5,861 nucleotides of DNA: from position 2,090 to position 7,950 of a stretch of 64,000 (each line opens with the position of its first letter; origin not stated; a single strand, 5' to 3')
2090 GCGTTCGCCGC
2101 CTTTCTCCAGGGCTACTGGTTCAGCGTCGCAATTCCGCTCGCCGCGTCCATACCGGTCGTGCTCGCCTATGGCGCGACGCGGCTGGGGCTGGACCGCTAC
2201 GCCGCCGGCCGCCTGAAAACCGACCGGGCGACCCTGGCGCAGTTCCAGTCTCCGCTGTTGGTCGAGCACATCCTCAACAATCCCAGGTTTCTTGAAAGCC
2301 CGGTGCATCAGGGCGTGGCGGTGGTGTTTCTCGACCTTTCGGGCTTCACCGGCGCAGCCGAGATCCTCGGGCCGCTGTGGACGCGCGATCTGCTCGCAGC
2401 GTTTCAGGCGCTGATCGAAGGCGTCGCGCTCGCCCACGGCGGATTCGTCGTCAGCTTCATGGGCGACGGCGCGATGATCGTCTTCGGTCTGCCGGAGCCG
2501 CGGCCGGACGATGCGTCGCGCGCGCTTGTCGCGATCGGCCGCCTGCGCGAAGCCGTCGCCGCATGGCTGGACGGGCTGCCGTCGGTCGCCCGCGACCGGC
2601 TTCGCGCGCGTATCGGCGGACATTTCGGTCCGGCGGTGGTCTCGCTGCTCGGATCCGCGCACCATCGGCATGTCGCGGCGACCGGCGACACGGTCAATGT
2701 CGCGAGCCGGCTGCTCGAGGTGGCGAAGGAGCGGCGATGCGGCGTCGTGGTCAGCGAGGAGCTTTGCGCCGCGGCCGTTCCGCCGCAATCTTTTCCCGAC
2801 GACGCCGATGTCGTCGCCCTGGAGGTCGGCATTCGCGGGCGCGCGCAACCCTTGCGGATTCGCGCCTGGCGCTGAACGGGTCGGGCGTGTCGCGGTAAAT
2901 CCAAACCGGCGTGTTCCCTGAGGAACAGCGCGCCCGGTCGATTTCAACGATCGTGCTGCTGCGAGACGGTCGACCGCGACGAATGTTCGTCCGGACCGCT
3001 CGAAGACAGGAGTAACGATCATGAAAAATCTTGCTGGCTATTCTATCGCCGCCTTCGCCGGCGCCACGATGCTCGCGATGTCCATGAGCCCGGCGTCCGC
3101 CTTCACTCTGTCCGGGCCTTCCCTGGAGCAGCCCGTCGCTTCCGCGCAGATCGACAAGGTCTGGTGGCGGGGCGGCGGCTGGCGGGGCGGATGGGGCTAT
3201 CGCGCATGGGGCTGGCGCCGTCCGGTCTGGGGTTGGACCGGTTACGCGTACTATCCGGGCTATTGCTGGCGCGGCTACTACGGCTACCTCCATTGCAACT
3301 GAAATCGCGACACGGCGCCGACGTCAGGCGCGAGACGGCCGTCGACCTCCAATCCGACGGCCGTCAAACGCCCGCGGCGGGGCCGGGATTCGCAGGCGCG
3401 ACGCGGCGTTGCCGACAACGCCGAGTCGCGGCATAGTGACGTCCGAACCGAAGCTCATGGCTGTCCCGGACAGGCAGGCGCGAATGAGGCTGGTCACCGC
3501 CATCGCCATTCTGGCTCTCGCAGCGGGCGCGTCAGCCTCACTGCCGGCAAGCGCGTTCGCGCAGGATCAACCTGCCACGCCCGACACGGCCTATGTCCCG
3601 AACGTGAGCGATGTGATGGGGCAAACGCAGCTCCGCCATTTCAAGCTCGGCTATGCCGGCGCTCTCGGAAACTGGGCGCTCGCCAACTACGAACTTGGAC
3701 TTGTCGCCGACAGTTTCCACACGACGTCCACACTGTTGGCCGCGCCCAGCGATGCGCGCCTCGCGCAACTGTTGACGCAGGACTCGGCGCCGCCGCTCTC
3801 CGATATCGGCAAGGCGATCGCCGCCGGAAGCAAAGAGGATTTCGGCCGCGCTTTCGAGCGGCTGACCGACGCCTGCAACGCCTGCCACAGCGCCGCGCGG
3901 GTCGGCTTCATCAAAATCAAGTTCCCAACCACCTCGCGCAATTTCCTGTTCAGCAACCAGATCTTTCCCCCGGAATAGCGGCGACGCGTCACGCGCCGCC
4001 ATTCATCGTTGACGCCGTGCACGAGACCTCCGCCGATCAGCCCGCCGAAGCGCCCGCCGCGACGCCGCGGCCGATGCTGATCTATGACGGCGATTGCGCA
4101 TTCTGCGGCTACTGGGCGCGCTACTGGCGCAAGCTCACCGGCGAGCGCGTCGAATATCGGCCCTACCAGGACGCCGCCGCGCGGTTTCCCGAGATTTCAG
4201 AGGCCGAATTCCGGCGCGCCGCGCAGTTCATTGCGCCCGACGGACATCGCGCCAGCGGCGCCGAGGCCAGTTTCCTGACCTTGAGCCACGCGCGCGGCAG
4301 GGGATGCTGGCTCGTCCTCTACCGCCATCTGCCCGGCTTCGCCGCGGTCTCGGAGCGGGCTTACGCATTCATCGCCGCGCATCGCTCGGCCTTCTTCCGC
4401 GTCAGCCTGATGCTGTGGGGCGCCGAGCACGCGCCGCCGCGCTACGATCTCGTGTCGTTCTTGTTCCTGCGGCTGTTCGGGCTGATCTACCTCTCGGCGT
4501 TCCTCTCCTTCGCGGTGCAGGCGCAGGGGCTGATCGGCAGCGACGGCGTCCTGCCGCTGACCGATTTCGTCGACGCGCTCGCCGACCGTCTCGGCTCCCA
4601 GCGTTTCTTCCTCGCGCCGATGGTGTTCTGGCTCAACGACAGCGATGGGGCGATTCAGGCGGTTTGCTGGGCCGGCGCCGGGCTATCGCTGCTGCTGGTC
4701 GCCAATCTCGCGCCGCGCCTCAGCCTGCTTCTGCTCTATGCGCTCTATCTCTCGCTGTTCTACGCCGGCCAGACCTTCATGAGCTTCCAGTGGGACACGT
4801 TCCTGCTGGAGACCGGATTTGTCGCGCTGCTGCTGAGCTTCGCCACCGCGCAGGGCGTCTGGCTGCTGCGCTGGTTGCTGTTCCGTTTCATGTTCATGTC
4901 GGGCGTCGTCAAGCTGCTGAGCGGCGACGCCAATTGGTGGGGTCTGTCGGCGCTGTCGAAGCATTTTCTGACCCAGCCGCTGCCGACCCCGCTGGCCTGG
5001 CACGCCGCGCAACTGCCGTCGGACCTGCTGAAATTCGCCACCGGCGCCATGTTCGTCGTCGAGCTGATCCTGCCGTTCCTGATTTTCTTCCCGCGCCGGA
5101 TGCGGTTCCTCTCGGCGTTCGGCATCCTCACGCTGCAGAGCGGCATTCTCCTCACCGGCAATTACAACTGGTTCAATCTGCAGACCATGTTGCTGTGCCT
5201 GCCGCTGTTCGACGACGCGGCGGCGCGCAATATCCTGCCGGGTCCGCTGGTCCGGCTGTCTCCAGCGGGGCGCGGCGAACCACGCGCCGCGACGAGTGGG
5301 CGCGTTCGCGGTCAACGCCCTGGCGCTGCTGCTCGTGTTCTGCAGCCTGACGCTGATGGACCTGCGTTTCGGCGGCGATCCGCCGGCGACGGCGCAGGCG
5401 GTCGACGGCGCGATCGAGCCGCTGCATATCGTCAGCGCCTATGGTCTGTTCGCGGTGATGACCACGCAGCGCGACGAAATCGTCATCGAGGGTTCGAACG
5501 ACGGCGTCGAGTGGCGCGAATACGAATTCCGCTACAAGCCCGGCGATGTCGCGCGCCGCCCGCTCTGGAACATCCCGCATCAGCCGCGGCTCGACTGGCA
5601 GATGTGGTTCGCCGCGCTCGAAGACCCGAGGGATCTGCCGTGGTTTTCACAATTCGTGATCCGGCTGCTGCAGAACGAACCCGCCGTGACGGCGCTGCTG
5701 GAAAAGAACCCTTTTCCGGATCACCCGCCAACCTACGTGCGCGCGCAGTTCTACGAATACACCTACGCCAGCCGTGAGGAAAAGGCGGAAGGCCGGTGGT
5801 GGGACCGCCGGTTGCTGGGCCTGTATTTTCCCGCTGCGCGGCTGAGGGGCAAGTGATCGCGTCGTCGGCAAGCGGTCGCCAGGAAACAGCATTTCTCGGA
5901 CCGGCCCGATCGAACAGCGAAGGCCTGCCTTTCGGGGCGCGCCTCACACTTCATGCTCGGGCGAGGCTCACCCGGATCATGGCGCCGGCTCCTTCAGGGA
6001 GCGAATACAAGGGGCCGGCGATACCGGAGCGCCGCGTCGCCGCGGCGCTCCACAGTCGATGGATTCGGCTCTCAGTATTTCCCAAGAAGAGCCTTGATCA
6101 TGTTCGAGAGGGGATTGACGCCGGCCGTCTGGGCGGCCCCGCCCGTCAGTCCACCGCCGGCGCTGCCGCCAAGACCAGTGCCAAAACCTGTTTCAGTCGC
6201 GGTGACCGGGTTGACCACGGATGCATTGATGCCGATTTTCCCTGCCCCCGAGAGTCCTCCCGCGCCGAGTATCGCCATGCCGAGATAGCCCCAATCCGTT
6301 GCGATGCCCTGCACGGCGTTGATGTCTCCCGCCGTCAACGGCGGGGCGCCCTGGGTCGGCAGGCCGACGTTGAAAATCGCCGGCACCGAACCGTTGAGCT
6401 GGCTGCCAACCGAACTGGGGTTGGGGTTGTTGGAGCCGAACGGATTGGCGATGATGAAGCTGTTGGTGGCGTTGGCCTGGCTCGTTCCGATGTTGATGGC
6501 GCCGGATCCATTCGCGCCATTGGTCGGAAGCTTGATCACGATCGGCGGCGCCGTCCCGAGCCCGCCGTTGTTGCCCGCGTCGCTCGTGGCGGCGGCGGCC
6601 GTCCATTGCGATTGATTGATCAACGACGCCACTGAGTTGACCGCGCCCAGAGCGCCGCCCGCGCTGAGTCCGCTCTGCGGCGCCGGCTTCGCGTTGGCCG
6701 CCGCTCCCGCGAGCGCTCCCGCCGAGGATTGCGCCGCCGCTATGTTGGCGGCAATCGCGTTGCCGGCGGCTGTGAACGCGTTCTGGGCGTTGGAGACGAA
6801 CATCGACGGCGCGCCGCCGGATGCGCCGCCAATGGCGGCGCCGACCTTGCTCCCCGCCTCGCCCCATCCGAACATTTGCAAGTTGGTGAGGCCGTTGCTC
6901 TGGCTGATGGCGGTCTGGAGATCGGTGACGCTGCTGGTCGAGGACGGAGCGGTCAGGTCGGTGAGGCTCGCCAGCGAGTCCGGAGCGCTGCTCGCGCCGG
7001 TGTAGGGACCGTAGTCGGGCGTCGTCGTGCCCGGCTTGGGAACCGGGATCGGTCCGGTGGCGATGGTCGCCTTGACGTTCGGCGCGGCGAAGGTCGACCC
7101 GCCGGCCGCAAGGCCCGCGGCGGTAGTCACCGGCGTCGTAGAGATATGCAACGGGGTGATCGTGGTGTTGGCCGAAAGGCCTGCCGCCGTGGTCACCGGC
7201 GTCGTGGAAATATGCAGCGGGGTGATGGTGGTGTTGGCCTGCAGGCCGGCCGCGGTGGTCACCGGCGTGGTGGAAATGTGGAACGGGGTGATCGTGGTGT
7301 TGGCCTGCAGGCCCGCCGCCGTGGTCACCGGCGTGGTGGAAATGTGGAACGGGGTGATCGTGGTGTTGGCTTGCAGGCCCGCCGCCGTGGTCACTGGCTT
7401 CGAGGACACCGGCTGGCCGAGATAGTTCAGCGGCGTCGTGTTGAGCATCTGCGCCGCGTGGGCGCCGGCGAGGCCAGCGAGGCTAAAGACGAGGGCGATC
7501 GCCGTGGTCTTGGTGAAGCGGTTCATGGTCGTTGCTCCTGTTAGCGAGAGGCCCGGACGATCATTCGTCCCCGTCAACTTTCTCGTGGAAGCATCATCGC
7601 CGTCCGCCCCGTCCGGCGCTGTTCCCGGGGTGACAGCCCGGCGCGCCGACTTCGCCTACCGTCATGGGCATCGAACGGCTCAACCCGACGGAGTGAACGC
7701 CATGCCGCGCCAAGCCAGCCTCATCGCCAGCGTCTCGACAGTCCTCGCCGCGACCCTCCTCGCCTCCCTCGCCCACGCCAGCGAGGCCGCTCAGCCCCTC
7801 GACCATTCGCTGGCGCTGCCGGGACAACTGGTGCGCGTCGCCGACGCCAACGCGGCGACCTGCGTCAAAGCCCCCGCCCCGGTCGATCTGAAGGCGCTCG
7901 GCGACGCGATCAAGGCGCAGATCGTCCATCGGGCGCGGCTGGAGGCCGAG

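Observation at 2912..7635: Duplicated Clr-type promoter/leader cassette links a CHASE2 cyclase to two secreted low-complexity proteins: candidate local cAMP-controlled extracellular module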

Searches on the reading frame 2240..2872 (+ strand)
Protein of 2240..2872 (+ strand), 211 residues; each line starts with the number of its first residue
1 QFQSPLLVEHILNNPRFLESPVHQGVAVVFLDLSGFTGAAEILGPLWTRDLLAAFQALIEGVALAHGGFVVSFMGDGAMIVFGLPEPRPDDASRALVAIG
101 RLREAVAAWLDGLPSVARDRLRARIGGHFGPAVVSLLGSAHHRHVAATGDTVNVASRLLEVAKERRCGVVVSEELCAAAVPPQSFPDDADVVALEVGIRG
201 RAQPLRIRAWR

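Call 60: search_solved_structures(query=window:2240-2872:+, max_evalue=0.0001, show_alignments=4)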
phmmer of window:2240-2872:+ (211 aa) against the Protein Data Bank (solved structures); distinct sequences matched with E-value up to 0.0001: 27.
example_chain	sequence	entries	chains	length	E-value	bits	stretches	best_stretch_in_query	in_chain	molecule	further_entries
6fht_A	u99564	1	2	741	6.1e-12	49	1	7-158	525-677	Bacteriophytochrome,Adenylate cyclase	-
2w01_A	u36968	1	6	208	7.7e-12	48.7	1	26-158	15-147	ADENYLATE CYCLASE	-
1yk9_A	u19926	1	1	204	8.9e-11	45.2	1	25-159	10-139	Adenylate cyclase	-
1wc0_A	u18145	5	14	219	1e-10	45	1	24-172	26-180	ADENYLATE CYCLASE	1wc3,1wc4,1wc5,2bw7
4p2f_A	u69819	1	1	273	1.2e-10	44.8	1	16-159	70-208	Adenylate cyclase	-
1wc1_A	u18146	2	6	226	1.2e-10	44.8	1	24-172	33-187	ADENYLATE CYCLASE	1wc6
6sir_A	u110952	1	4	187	6.9e-10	42.3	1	19-164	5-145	Nucleotide cyclase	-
4p2m_A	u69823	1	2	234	7.1e-10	42.3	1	16-159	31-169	Adenylate cyclase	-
6ao9_A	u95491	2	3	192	7.6e-10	42.2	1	19-165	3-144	Bacterio-rhodopsin/guanylyl cyclase 1 fusion protein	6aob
7yz9_A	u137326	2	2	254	7.8e-10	42.2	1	16-159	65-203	Adenylate cyclase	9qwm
4p2x_A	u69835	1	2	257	8.9e-10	42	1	16-159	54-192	Adenylate cyclase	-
5o5k_A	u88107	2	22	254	1.2e-09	41.5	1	8-160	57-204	Adenylate cyclase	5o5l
6aoa_A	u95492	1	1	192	1.4e-09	41.3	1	19-165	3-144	Bacterio-rhodopsin/guanylyl cyclase 1 fusion protein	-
5oyh_A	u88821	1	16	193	1.5e-09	41.2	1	19-164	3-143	Nucleotide cyclase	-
7yzi_A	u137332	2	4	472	2.5e-09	40.5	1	16-159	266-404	Adenylate cyclase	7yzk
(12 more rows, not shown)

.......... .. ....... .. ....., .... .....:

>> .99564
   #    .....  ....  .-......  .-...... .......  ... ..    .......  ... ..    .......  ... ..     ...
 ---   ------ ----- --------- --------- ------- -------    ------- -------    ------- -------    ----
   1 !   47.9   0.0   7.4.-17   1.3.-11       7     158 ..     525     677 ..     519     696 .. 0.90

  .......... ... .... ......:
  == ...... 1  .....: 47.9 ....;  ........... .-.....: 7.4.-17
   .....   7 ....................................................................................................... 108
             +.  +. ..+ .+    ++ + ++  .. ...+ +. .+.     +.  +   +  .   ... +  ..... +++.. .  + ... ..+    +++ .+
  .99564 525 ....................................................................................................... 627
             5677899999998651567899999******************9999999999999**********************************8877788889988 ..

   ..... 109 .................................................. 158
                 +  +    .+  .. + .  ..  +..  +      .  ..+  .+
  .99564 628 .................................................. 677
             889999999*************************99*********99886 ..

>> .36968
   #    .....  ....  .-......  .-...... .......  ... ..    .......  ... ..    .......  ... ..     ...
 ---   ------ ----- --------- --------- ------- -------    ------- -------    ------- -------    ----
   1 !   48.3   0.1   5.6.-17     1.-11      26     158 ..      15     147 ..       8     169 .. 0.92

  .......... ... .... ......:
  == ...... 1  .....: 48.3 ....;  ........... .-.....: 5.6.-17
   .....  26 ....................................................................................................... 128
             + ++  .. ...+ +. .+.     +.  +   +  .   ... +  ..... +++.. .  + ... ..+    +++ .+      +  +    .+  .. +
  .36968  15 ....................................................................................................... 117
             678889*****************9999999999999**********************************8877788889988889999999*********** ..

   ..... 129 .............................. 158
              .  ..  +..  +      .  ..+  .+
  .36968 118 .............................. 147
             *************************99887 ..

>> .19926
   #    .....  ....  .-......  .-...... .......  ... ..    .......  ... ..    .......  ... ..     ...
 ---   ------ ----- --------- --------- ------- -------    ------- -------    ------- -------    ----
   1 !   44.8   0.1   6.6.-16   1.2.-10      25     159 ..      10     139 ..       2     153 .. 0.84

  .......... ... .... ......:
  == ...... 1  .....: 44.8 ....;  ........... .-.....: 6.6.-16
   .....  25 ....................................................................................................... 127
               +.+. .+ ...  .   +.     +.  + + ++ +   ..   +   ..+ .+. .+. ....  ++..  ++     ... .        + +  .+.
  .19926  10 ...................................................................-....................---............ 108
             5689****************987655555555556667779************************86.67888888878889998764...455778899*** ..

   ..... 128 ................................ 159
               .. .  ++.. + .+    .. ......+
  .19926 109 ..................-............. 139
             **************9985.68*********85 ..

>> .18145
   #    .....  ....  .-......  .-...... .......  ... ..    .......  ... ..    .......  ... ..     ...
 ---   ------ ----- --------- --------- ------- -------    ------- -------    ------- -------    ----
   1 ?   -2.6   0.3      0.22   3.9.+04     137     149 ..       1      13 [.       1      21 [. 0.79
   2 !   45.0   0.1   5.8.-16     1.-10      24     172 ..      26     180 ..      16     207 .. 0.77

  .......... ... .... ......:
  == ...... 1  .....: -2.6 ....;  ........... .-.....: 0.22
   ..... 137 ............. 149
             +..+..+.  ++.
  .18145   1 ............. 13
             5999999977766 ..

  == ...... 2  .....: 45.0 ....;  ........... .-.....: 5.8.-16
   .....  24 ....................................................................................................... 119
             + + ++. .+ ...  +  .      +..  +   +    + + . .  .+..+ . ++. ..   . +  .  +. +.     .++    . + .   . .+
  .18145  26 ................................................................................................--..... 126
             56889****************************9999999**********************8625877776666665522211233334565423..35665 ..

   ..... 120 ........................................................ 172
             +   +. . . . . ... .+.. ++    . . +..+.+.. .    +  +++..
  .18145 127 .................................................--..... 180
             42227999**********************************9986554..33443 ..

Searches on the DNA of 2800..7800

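Call 5: search_rna_families(source=window, start=2800, end=7800, threshold=evalue, max_evalue=5)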
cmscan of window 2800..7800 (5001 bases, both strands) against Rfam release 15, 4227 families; matches with E-value up to 5: 5.
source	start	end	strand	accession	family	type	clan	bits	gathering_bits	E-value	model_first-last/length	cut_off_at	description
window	7236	7313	+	RF03972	mir-3150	Gene; miRNA;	-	33.5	100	0.0027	1-80/80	no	mir-3150 microRNA precursor family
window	7236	7313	-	RF03972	mir-3150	Gene; miRNA;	-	21.3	100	2.4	1-80/80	no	mir-3150 microRNA precursor family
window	6744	6839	-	RF01059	mir-598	Gene; miRNA;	-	18.7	69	3.5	1-80/80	no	mir-598 microRNA precursor family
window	4158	4193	+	RF02044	CDKN2B-AS_2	Gene; lncRNA;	-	16.8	50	4.2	15-46/46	no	CDKN2B antisense RNA 1 convserved region 2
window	6026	6051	-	RF02357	RNaseP-T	Gene; ribozyme;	CL00002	16.1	60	3.1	1-208/208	no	RNaseP truncated form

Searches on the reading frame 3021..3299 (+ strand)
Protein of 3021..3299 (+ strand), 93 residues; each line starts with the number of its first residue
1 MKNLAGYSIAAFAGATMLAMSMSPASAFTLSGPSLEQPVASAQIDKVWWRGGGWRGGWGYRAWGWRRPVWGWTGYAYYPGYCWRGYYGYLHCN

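Call 11: search_protein_families(library=pfam, proteins=[window:3021-3299:+], max_evalue=0.01)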
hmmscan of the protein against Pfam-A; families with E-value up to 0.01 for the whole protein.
window:3021-3299:+ (93 aa): 0 families

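Call 18: find_homologous_proteins(query=window:3021-3299:+, max_evalue=0.001)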
Query window:3021-3299:+ (93 aa): 132 proteins with E <= 0.001 among 134 candidates; the best 120 are listed.
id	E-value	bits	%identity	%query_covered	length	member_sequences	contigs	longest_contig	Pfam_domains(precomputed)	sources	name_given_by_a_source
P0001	4.4e-54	199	91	100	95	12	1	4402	-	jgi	jgi:hypothetical protein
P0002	5.5e-52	193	87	100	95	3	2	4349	-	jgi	jgi:hypothetical protein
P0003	2.6e-33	132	69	100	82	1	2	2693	-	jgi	-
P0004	8.0e-29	118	69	100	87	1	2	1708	-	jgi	jgi:hypothetical protein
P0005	1.0e-28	118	58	100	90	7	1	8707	-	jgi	jgi:hypothetical protein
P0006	1.2e-28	117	63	99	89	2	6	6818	-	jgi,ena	jgi:hypothetical protein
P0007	2.3e-28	116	63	100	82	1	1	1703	-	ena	-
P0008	2.4e-28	116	57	100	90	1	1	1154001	-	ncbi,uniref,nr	ncbi:hypothetical protein [Methylocapsa sp. S129]|uniref:hypothetical protein n=1 Tax=Methylocapsa s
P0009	8.6e-28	115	59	100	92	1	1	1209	-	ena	-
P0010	1.7e-27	114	58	100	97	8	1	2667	-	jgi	jgi:hypothetical protein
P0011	1.5e-26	111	61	78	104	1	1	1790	-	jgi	jgi:hypothetical protein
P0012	2.3e-26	110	62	100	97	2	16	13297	-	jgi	jgi:hypothetical protein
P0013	3.6e-26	109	62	100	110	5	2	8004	-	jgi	jgi:hypothetical protein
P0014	3.8e-26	109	57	83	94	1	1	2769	-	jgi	jgi:hypothetical protein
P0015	4.8e-26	109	58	99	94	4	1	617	-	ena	-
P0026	6.5e-24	102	57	81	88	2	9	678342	-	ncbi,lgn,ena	ncbi:MAG: hypothetical protein ACLQE9_23300 [Roseiarcus sp.]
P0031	3.6e-23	100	54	100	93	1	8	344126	-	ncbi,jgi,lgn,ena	jgi:hypothetical protein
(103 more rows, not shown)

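Call 22: find_encoding_contigs(protein=P0008, flank=6000, max_places=3)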
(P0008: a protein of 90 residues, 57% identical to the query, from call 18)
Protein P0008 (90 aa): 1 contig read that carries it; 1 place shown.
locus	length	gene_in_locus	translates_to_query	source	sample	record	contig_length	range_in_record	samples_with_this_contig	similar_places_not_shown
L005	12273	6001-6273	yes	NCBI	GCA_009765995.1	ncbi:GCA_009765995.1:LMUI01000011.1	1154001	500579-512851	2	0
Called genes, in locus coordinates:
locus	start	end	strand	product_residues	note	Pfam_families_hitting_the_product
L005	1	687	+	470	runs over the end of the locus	PF02321:OEP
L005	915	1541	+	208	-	-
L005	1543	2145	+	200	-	PF01553:Acyltransferase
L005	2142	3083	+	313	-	PF01148:CTP_transf_1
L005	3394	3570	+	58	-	PF13565:HTH_32 (weak), PF02796:HTH_7, PF13412:HTH_24 (weak)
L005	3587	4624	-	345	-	-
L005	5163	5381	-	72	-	-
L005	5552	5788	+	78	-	-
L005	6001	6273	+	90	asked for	-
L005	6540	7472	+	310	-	PF00903:Glyoxalase (weak)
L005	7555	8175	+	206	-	PF02230:Abhydrolase_2 (weak), PF00561:Abhydrolase_1 (faint)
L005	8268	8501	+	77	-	-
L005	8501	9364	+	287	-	PF02735:Ku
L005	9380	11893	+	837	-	PF13298:LigD_N, PF01068:DNA_ligase_A_M, PF04679:DNA_ligase_A_C, PF21686:LigD_Prim-Pol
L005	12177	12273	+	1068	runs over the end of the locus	PF00873:ACR_tran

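Call 23: find_encoding_contigs(protein=P0026, flank=6000, max_places=3)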
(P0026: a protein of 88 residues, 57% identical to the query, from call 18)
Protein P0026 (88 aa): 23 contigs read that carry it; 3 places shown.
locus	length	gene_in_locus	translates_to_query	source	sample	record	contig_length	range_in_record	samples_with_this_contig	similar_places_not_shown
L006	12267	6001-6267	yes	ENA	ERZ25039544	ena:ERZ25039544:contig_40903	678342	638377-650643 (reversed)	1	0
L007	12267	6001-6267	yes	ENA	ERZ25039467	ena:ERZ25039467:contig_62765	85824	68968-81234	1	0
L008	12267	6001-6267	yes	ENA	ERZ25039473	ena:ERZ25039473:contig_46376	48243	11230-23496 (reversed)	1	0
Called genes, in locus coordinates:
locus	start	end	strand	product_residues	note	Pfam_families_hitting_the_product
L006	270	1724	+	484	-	PF05175:MTS (weak), PF13489:Methyltransf_23, PF08241:Methyltransf_11, PF08242:Methyltransf_12, PF13649:Methyltransf_25, PF13847:Methyltransf_31, PF10119:MethyTransf_Reg, PF21782:WHD_PKMT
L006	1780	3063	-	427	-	PF07690:MFS_1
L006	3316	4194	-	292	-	PF01135:PCMT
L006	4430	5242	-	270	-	PF01738:DLH, PF00326:Peptidase_S9 (faint), PF07859:Abhydrolase_3 (faint)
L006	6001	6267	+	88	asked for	-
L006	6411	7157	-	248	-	PF20772:TACO1_YebC_N, PF01709:Transcrip_reg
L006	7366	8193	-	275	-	PF00149:Metallophos (weak), PF13277:YmdB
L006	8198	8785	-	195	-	PF01812:5-FTHF_cyc-lig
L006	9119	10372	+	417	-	PF00155:Aminotran_1_2, PF01041:DegT_DnrJ_EryC1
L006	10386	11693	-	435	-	PF01566:Nramp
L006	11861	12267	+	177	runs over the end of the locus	PF01325:Fe_dep_repress, PF12802:MarR_2 (weak), PF02742:Fe_dep_repr_C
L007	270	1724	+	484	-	PF05175:MTS (weak), PF13489:Methyltransf_23, PF08241:Methyltransf_11, PF08242:Methyltransf_12, PF13649:Methyltransf_25, PF13847:Methyltransf_31, PF10119:MethyTransf_Reg, PF21782:WHD_PKMT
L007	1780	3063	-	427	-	PF07690:MFS_1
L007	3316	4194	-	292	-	PF01135:PCMT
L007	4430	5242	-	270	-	PF01738:DLH, PF00326:Peptidase_S9 (faint)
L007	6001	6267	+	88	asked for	-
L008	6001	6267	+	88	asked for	-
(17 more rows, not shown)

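Call 24: find_encoding_contigs(protein=P0031, flank=6000, max_places=3)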
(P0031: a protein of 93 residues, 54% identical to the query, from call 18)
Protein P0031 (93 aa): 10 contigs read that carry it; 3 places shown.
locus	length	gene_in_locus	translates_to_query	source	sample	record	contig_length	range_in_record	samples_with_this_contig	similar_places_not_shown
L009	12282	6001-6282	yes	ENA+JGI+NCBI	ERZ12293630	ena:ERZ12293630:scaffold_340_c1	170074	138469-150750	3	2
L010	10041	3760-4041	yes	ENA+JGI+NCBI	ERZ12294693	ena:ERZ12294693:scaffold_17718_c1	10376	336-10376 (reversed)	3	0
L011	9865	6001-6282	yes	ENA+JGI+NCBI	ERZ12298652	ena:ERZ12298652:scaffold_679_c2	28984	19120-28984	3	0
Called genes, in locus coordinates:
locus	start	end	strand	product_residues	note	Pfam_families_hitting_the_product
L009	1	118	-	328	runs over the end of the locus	PF01544:CorA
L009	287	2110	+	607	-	PF01336:tRNA_anti-codon, PF00152:tRNA-synt_2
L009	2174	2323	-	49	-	-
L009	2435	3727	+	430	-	PF22458:RsmF-B_ferredox, PF01189:Methyltr_RsmB-F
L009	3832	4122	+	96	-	-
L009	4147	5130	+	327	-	PF04055:Radical_SAM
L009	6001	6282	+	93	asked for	-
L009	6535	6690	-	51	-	-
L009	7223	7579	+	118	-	-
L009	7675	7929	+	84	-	-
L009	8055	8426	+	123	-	PF01124:MAPEG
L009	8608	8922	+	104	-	-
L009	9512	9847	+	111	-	-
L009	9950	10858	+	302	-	PF08379:Bact_transglu_N, PF01841:Transglut_core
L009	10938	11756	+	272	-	PF01841:Transglut_core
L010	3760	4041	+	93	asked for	-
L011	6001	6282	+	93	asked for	-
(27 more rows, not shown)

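Call 65: search_protein_families(library=pfam, proteins=[window:3021-3299:+], max_evalue=1)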
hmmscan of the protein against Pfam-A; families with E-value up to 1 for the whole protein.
window:3021-3299:+ (93 aa): 0 families

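Call 66: search_protein_families(library=ncbifam, proteins=[window:3021-3299:+], max_evalue=0.1)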
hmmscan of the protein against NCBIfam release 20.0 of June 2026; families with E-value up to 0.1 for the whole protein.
window:3021-3299:+ (93 aa): 0 families
